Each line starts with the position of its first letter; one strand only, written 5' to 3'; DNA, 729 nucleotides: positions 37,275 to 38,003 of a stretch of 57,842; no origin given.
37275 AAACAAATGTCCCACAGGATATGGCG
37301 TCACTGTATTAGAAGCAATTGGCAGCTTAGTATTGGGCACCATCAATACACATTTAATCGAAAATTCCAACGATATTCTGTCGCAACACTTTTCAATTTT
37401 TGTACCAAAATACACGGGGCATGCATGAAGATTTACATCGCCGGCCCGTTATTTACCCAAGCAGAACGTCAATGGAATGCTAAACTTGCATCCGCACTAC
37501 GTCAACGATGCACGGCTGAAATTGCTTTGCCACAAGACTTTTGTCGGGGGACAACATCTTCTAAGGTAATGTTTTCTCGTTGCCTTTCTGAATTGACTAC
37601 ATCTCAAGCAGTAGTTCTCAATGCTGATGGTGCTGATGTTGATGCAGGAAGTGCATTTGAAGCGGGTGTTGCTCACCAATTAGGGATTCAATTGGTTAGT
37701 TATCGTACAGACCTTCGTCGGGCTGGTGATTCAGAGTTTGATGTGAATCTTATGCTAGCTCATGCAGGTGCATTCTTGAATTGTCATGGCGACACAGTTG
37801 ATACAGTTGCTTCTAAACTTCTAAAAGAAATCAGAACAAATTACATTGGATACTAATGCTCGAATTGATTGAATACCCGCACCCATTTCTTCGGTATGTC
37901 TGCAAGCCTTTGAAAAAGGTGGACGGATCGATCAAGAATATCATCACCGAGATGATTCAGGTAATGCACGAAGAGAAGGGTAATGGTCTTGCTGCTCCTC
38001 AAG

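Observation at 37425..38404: Nucleoside 2-deoxyribosyltransferase-like gene translationally coupled to peptide deformylase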

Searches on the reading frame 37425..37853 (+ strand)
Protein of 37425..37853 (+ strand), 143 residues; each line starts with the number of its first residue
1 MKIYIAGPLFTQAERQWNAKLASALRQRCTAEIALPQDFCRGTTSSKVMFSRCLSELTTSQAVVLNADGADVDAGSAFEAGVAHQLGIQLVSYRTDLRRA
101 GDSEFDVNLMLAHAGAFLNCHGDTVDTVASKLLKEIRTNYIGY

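Call 3: search_protein_families(library=pfam, proteins=[window:37425-37853:+], max_evalue=0.01)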
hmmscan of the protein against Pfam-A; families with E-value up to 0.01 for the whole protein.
window:37425-37853:+ (143 aa): 2 families
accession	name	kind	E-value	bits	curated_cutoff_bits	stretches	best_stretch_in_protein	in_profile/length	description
PF05014.21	Nuc_deoxyrib_tr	-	5e-16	59.3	28.8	1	3-110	1-117/117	Nucleoside 2-deoxyribosyltransferase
PF15891.11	Nuc_deoxyri_tr2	-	1.2e-08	35.7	30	1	2-96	3-104/105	Nucleoside 2-deoxyribosyltransferase like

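Call 4: search_protein_families(library=phrogs, proteins=[window:37425-37853:+], max_evalue=0.01)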
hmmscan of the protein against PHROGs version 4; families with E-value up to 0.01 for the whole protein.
window:37425-37853:+ (143 aa): 2 families
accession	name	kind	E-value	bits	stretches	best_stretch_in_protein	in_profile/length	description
phrog_7995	-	DNA, RNA and nucleotide metabolism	8.7e-08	32.8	1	1-114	22-147/336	nucleoside deoxyribosyltransferase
phrog_1817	-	DNA, RNA and nucleotide metabolism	8.8e-06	26.4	1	1-95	7-108/192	nucleoside 2-deoxyribosyltransferase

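Call 7: search_dna_similar(query=window:37425-37853:+, collection=phages, mode=protein, max_rows=30)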
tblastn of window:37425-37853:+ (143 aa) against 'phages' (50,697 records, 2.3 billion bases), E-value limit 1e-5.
Records with a match: 26; places in all: 26; records where one place covers at least 80% of the query: 9.
Best place of each record, by identity: <60% 26.
By first word of the organism name: Lactococcus 21; Bacillus 4; Enterococcus 1.
By host as written in the record: Lactococcus lactis 17; Lactococcus lactis subsp. cremoris DPC6860 2; Bacillus cereus 2; Bacillus anthracis 2; Lactococcus lactis strain ML8 2; Enterococcus faecalis 1.
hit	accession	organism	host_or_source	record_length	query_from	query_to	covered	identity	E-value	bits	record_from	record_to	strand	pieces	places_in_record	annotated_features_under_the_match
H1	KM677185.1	Lactococcus phage WRP3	Lactococcus lactis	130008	1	139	97%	31.5%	5e-10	62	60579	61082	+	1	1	nucleoside-2-deoxyribosyltransferase | nicotinamide mononucleotide transporter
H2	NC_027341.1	Lactococcus phage WRP3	Lactococcus lactis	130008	1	139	97%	31.5%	5e-10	62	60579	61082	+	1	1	nucleoside 2-deoxyribosyltransferase | PnuC-like nicotinamide mononucleotide transport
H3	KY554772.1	Lactococcus phage AM5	Lactococcus lactis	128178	1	139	97%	31.5%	1e-9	61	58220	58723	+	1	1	nucleoside-2-deoxyribosyltransferase | nicotinamide mononucleotide transporter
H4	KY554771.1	Lactococcus phage AM4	Lactococcus lactis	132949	1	139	97%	31.5%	1e-9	61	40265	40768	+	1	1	nucleoside-2-deoxyribosyltransferase | nicotinamide mononucleotide transporter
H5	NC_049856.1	Lactococcus phage AM4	Lactococcus lactis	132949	1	139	97%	31.5%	1e-9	61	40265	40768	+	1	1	nucleoside 2-deoxyribosyltransferase | PnuC-like nicotinamide mononucleotide transport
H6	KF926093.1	Lactococcus phage phiL47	Lactococcus lactis subsp. cremoris ...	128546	1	139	97%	31.0%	2e-9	60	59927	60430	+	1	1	putative nucleoside-2-deoxyribosyltransferase | putative nicotinamide mononucleotide transporter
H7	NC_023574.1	Lactococcus phage phiL47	Lactococcus lactis subsp. cremoris ...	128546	1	139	97%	31.0%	2e-9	60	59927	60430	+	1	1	nucleoside 2-deoxyribosyltransferase | PnuC-like nicotinamide mononucleotide transport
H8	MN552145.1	Lactococcus phage P1048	Lactococcus lactis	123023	1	139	97%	30.4%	4e-8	56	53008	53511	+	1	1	nucleoside 2-deoxyribosyltransferase | hypothetical protein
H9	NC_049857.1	Lactococcus phage P1048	Lactococcus lactis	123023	1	139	97%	30.4%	4e-8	56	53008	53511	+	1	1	nucleoside 2-deoxyribosyltransferase | PnuC-like nicotinamide mononucleotide transport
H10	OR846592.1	Enterococcus phage Efs 1-1-1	Enterococcus faecalis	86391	2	101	70%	36.8%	1e-8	58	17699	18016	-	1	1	record has no annotation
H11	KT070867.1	Bacillus phage PBC2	Bacillus cereus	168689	1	101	71%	34.9%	2e-8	57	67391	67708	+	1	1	nucleoside 2-deoxyribosyltransferase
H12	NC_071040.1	Bacillus phage PBC2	Bacillus cereus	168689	1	101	71%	34.9%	2e-8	57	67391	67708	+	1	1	nucleoside 2-deoxyribosyltransferase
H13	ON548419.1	Bacillus phage vB_BanS-Thrax3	Bacillus anthracis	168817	1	101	71%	34.9%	1e-7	55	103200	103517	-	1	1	nucleoside 2-deoxyribosyltransferase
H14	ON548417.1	Bacillus phage vB_BanS-Thrax1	Bacillus anthracis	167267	1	101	71%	34.6%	2e-7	54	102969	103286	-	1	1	nucleoside 2-deoxyribosyltransferase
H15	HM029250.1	Lactococcus phage 949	Lactococcus lactis strain ML8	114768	1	101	71%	34.3%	3e-8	56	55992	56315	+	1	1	putative nucleoside-2-deoxyribosyltransferase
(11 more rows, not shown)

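Call 9: search_solved_structures(query=window:37425-37853:+, max_evalue=1, show_alignments=5)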
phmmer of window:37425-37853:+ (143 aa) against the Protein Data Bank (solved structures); distinct sequences matched with E-value up to 1: 14.
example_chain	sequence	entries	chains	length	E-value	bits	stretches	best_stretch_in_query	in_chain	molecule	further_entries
7m5h_A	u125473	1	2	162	1.7e-12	50.6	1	2-103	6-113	Nucleoside 2-deoxyribosyltransferase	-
7o62_A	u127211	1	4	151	4.5e-07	33.1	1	2-101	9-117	Chains: A,B,C,D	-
8pqp_A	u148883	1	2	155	0.13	15.5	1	54-112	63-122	Nucleoside 2-deoxyribosyltransferase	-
8pqr_B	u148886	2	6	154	0.13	15.4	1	55-112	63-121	Nucleoside 2-deoxyribosyltransferase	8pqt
8qc0_A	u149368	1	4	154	0.13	15.4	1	55-112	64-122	Nucleoside 2-deoxyribosyltransferase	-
8rh3_A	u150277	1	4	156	0.14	15.3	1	55-112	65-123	Nucleoside 2-deoxyribosyltransferase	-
9emw_A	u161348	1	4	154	0.15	15.2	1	56-112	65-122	Nucleoside 2-deoxyribosyltransferase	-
9emx_A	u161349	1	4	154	0.16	15.1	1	56-112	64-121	Nucleoside 2-deoxyribosyltransferase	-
8pqq_C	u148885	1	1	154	0.34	14.1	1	55-112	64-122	Nucleoside 2-deoxyribosyltransferase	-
8pqq_A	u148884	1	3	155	0.34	14.1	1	55-112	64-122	Nucleoside 2-deoxyribosyltransferase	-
6qai_A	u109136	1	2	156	0.5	13.5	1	68-100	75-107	2-Deoxyribosyltransferase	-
2a0k_A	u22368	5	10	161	0.85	12.8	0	2-100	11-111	Nucleoside 2-deoxyribosyltransferase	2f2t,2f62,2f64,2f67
8pqs_A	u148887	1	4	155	0.91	12.7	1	55-112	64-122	Nucleoside 2-deoxyribosyltransferase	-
5nsf_B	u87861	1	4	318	0.95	12.6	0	49-124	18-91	Tyrosine--tRNA ligase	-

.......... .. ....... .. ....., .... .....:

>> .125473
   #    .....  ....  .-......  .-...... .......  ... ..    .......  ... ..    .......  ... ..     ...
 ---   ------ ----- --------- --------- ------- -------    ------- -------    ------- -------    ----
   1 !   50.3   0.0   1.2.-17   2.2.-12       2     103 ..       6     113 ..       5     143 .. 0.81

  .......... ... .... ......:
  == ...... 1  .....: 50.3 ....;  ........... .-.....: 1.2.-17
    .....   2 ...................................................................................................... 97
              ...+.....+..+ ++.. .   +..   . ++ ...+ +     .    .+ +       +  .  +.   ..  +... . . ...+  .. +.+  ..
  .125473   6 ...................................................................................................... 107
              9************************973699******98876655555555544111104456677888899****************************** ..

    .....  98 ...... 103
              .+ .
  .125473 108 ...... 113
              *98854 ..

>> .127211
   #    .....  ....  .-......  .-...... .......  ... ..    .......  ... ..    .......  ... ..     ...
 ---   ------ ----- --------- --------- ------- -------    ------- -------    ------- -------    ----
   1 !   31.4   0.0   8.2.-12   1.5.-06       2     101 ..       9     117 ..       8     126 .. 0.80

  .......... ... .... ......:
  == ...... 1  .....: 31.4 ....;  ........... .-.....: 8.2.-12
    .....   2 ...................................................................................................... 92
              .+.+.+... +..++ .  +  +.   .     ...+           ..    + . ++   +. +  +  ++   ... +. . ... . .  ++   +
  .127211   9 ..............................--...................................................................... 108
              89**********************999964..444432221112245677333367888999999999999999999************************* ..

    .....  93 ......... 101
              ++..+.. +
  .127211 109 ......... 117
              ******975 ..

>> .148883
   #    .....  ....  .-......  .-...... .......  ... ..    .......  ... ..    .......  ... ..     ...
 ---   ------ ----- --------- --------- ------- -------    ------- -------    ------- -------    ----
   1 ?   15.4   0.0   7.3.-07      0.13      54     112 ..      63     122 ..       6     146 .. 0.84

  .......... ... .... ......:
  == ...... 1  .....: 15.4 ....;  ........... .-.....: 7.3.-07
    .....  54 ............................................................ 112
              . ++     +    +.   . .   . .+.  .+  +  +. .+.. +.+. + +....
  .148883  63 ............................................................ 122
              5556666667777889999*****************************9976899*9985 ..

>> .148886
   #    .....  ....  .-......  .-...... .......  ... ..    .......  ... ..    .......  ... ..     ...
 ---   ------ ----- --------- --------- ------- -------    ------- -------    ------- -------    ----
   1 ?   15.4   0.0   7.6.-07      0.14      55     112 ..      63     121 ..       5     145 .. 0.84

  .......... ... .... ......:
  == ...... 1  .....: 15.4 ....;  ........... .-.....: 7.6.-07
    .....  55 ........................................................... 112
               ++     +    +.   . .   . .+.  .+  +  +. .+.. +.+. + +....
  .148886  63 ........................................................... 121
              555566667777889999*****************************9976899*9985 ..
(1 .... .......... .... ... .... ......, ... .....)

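Call 11: find_homologous_proteins(query=window:37425-37853:+, max_evalue=0.00001)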
Query window:37425-37853:+ (143 aa): 14 proteins with E <= 0.00001 among 81 candidates.
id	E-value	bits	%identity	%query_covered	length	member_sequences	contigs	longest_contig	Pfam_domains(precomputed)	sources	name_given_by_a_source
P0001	2.5e-88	311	100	100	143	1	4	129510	PF15891.12,PF05014.22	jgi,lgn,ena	jgi:nucleoside 2-deoxyribosyltransferase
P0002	2.3e-54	201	64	95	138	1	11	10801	PF15891.12,PF05014.22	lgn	-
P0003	3.1e-51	191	63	95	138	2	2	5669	PF15891.12,PF05014.22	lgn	-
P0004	2.3e-22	97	49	80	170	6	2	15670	PF15891.12,PF05014.22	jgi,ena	-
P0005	1.1e-20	92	46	81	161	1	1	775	PF15891.12,PF05014.22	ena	-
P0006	1.2e-19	88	42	95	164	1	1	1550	PF15891.12,PF05014.22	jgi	jgi:nucleoside 2-deoxyribosyltransferase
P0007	1.5e-18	85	42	83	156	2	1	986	PF15891.12,PF05014.22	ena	-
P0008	1.6e-18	85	44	87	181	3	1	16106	PF15891.12,PF05014.22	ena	-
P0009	2.9e-18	84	46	81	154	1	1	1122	PF15891.12,PF05014.22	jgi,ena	-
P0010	3.3e-17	81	40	93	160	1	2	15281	PF15891.12,PF14359.13,PF05014.22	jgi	jgi:nucleoside 2-deoxyribosyltransferase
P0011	1.4e-16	78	41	81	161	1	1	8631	PF15891.12,PF05014.22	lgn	-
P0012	4.8e-12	64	38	78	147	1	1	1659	PF15891.12,PF05014.22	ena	-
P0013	2.9e-11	61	40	79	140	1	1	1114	PF15891.12,PF05014.22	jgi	jgi:nucleoside 2-deoxyribosyltransferase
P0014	3.8e-11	61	39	78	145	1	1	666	PF15891.12,PF05014.22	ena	-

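Call 12: find_related_loci(query=window:37425-37853:+, collection=viral_contigs, flank=8000)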
Query window:37425-37853:+ (143 aa) in viral_contigs; peptide patterns used: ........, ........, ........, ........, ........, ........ (x = any residue, [..] = any of these).
7 stretches matched a pattern, but none encodes a relative of the query by tblastn (E <= 1e-3).

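Call 13: find_encoding_contigs(protein=P0001, flank=6000, max_places=4)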
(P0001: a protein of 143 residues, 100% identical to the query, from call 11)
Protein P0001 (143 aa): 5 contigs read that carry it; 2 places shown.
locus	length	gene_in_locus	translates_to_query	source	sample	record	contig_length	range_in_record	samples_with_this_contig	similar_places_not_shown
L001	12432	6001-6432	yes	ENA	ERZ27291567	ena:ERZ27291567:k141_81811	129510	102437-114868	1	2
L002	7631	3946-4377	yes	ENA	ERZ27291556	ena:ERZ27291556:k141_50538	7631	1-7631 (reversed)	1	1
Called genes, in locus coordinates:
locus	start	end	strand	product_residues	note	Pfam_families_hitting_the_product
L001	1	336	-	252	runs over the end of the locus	-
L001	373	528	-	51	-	-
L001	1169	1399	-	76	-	-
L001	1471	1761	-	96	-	-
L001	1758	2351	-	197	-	-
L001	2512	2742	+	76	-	-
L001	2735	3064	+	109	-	PF07463:NUMOD4, PF13392:HNH_3 (weak)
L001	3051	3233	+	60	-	-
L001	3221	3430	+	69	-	-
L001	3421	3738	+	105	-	-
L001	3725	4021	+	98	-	-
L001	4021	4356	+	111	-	-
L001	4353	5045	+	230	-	PF00089:Trypsin, PF13365:Trypsin_2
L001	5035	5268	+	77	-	-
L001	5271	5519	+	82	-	-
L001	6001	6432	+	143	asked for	PF05014:Nuc_deoxyrib_tr, PF15891:Nuc_deoxyri_tr2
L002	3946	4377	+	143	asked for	PF05014:Nuc_deoxyrib_tr, PF15891:Nuc_deoxyri_tr2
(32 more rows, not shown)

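Call 14: find_encoding_contigs(protein=P0002, flank=8000, max_places=6)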
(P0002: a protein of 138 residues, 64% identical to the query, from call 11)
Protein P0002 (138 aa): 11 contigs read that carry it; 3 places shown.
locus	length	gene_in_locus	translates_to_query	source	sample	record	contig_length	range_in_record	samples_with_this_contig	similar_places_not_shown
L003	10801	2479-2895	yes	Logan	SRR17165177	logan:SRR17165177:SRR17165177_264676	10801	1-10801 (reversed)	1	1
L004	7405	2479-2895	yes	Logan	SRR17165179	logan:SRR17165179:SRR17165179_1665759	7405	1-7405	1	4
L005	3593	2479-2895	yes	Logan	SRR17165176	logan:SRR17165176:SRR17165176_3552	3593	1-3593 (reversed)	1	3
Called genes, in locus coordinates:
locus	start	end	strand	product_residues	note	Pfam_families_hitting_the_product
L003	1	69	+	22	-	?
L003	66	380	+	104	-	-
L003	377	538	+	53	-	-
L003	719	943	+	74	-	-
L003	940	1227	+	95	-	-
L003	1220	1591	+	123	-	-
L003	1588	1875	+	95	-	-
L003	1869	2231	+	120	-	-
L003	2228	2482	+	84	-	-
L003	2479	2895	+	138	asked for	PF05014:Nuc_deoxyrib_tr, PF15891:Nuc_deoxyri_tr2 (weak)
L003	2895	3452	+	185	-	PF01327:Pep_deformylase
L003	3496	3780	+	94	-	-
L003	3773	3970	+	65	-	-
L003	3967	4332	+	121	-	-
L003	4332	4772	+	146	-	-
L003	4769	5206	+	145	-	-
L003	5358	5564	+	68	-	-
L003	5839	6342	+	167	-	-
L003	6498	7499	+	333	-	PF00478:IMPDH, PF01070:FMN_dh (weak)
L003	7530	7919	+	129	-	-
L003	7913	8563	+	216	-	PF01764:Lipase_3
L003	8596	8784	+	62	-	-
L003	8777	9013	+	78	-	-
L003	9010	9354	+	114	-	-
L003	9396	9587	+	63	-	-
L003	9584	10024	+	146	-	-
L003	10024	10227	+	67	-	-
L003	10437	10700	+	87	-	-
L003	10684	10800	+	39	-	?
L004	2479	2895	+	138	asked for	PF05014:Nuc_deoxyrib_tr, PF15891:Nuc_deoxyri_tr2 (weak)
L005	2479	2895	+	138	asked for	PF05014:Nuc_deoxyrib_tr, PF15891:Nuc_deoxyri_tr2 (weak)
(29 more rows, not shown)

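Call 15: find_encoding_contigs(protein=P0003, flank=8000, max_places=4)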
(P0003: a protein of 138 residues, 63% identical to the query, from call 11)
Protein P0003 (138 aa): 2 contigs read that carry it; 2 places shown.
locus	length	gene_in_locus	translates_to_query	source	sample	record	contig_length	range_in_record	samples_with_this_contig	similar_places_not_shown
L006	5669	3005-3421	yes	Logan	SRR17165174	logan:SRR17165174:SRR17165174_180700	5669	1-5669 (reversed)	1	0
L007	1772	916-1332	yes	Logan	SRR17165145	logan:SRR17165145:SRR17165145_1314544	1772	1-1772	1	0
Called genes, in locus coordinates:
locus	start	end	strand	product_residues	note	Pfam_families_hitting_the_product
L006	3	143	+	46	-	?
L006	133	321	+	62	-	-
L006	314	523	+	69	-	-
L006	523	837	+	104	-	-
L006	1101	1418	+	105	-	-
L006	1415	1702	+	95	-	-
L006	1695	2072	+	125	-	-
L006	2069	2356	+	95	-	-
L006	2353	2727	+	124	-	-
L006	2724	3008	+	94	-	-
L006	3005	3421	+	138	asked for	PF05014:Nuc_deoxyrib_tr, PF15891:Nuc_deoxyri_tr2 (weak)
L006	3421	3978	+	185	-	PF01327:Pep_deformylase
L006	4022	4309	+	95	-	-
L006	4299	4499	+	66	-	-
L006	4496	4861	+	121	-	-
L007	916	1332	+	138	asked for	PF05014:Nuc_deoxyrib_tr, PF15891:Nuc_deoxyri_tr2 (weak)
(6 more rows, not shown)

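Call 16: find_encoding_contigs(protein=P0004, flank=8000, max_places=2)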
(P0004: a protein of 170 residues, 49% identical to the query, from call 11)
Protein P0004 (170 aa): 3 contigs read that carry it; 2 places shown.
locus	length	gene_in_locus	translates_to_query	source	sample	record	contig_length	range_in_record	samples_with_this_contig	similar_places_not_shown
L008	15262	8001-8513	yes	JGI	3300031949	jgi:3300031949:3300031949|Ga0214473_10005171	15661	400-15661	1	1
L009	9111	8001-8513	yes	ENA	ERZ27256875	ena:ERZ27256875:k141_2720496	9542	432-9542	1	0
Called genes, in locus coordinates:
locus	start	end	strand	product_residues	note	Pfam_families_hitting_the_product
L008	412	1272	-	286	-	PF24739:DUF7690, PF24736:DUF7687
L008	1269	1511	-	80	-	PF13443:HTH_26 (weak), PF13560:HTH_31, PF01381:HTH_3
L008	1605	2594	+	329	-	PF02086:MethyltransfD12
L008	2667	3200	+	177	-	PF00565:SNase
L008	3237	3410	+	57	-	-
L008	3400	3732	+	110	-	-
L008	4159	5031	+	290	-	PF02086:MethyltransfD12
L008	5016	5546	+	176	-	-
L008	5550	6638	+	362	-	PF14072:DndB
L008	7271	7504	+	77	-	-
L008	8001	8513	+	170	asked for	PF15891:Nuc_deoxyri_tr2, PF05014:Nuc_deoxyrib_tr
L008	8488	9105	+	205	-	-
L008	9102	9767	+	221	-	PF00702:Hydrolase, PF12710:HAD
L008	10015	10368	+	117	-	-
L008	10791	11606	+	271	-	-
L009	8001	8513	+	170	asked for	PF15891:Nuc_deoxyri_tr2, PF05014:Nuc_deoxyrib_tr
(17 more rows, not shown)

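Call 17: find_encoding_contigs(protein=P0008, flank=8000, max_places=2)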
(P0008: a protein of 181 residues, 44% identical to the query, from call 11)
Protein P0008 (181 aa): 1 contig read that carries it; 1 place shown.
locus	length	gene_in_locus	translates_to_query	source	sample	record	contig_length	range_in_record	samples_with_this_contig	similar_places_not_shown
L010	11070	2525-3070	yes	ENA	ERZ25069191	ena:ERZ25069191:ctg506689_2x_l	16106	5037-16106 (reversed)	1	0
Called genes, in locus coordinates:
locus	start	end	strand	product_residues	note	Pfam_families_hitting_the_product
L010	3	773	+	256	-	?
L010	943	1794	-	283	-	PF00230:MIP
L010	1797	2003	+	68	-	PF09957:VapB_antitoxin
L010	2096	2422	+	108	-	PF01850:PIN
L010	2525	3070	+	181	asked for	PF05014:Nuc_deoxyrib_tr, PF15891:Nuc_deoxyri_tr2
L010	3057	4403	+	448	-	PF03069:FmdA_AmdA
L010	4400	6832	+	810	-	PF01564:Spermine_synth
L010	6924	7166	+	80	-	PF09720:Unstab_antitox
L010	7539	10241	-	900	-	PF00069:Pkinase, PF01636:APH (faint), PF07714:PK_Tyr_Ser-Thr, PF03109:ABC1 (weak), PF26550:Tricorn_2nd (faint), PF26549:Tricorn_N (weak), PF07676:PD40, PF26549:Tricorn_N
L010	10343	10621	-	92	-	PF01381:HTH_3 (weak)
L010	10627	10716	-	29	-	-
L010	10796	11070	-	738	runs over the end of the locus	PF00069:Pkinase, PF03109:ABC1 (faint), PF07714:PK_Tyr_Ser-Thr, PF01636:APH (faint), PF14531:Kinase-like (faint)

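Call 18: find_encoding_contigs(protein=P0010, flank=8000, max_places=2)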
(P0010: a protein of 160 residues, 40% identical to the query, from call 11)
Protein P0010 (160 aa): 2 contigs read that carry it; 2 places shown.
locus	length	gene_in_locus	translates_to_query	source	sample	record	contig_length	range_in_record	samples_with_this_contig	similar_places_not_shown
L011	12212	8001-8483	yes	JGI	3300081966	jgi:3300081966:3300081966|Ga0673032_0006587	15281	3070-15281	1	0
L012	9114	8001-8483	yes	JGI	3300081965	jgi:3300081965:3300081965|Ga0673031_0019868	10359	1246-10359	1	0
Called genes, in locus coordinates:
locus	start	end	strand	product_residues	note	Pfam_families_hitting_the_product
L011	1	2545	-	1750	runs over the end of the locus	PF04151:PPC (faint), PF26766:Choice_anch_L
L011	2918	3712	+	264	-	-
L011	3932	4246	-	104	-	PF01910:Thiamine_BP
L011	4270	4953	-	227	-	PF00156:Pribosyltran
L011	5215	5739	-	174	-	-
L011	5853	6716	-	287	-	-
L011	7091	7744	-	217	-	-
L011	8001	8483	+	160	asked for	PF05014:Nuc_deoxyrib_tr, PF14359:DUF4406 (weak), PF15891:Nuc_deoxyri_tr2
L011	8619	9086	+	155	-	PF01322:Cytochrom_C_2 (weak)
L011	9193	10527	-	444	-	PF07394:DUF1501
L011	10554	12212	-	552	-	?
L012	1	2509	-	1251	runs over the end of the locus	?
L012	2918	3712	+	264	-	-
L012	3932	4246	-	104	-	PF01910:Thiamine_BP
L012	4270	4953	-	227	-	PF00156:Pribosyltran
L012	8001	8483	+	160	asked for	PF05014:Nuc_deoxyrib_tr, PF14359:DUF4406 (weak), PF15891:Nuc_deoxyri_tr2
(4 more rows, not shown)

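Call 19: find_encoding_contigs(protein=P0011, flank=8000, max_places=2)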
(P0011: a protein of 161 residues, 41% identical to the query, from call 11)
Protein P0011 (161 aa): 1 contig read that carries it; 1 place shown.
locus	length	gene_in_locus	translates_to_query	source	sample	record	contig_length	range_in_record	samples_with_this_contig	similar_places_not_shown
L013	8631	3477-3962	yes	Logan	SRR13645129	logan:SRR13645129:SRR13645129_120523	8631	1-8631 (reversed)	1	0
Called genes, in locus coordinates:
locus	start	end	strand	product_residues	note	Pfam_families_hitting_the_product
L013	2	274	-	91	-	?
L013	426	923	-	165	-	-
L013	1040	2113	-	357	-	-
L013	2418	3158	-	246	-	-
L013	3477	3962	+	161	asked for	PF05014:Nuc_deoxyrib_tr, PF15891:Nuc_deoxyri_tr2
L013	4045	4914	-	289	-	PF01370:Epimerase, PF04321:RmlD_sub_bind (weak), PF07993:NAD_binding_4 (weak), PF16363:GDP_Man_Dehyd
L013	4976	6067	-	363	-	PF25852:DUF6242_C (faint), PF15902:Sortilin-Vps10 (faint)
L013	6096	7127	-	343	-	PF12715:Abhydrolase_7, PF22244:GCE_fung (faint), PF05448:AXE1 (weak)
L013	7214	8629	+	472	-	?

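Call 37: search_protein_representatives(protein=window:37425-37853:+)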
Query: 143 residues. Proteins with E-value up to 0.001 (for the whole library): 868; up to 1e-10: 261; up to 1e-30: 2. The best 150 are listed.
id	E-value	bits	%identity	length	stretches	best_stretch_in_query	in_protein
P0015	3.5e-35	137.0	55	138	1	1-129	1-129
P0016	9.5e-33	129.1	50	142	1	1-138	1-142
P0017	1.4e-27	112.4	49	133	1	1-136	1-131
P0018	8.5e-26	106.6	47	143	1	3-116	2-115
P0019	8.4e-25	103.4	44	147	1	3-120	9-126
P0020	6.7e-24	100.5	44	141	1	3-116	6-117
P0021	7.0e-23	97.2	42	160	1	3-133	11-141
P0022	5.6e-22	94.3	47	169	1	1-112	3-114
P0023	1.3e-21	93.1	42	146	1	3-130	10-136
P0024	5.1e-21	91.2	49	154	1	1-117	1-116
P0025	9.5e-21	90.3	37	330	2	2-114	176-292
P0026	1.2e-20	90.0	47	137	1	2-113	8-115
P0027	4.3e-20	88.2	44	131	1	2-117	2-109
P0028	5.0e-20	88.0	46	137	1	1-104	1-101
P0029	9.4e-20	87.1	45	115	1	1-112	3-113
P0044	6.7e-18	81.1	49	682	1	3-114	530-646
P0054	3.4e-17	78.8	42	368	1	2-126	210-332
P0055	5.0e-17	78.3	46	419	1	2-114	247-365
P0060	8.4e-17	77.5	47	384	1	2-114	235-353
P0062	9.6e-17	77.3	41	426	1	2-113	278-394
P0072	3.3e-16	75.6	38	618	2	2-100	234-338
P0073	3.7e-16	75.4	44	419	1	3-129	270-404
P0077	5.6e-16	74.9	41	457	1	2-137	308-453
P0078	6.2e-16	74.7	46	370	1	2-115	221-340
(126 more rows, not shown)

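Call 39: predict_structure(alignment_id=A2)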
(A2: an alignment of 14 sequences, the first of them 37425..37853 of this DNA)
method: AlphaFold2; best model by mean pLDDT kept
length: 143 residues; sequences in the alignment: 14
mean_pLDDT: 84.4   pTM: 0.82
mean pLDDT of the five models: 84.4, 84.0, 83.5, 82.6, 82.1
residues with pLDDT >= 90: 81; 70-90: 35; 50-70: 18; < 50: 9
segments of 3 or more residues with pLDDT < 50: 100-103, 141-143
pLDDT, mean of each block of 10 residues (from residue 1): 89 90 97 95 93 96 82 70 92 74 51 79 94 90 46
secondary structure, 60 per line:
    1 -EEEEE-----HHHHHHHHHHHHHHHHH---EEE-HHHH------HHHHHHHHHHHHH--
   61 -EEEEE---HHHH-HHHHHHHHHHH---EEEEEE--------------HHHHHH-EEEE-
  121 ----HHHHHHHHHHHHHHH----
elements in order: E2-6 H12-28 E32-34 H36-39 H46-58 E62-66 H70-73 H75-85 E89-94 H109-114 E116-119 H125-139
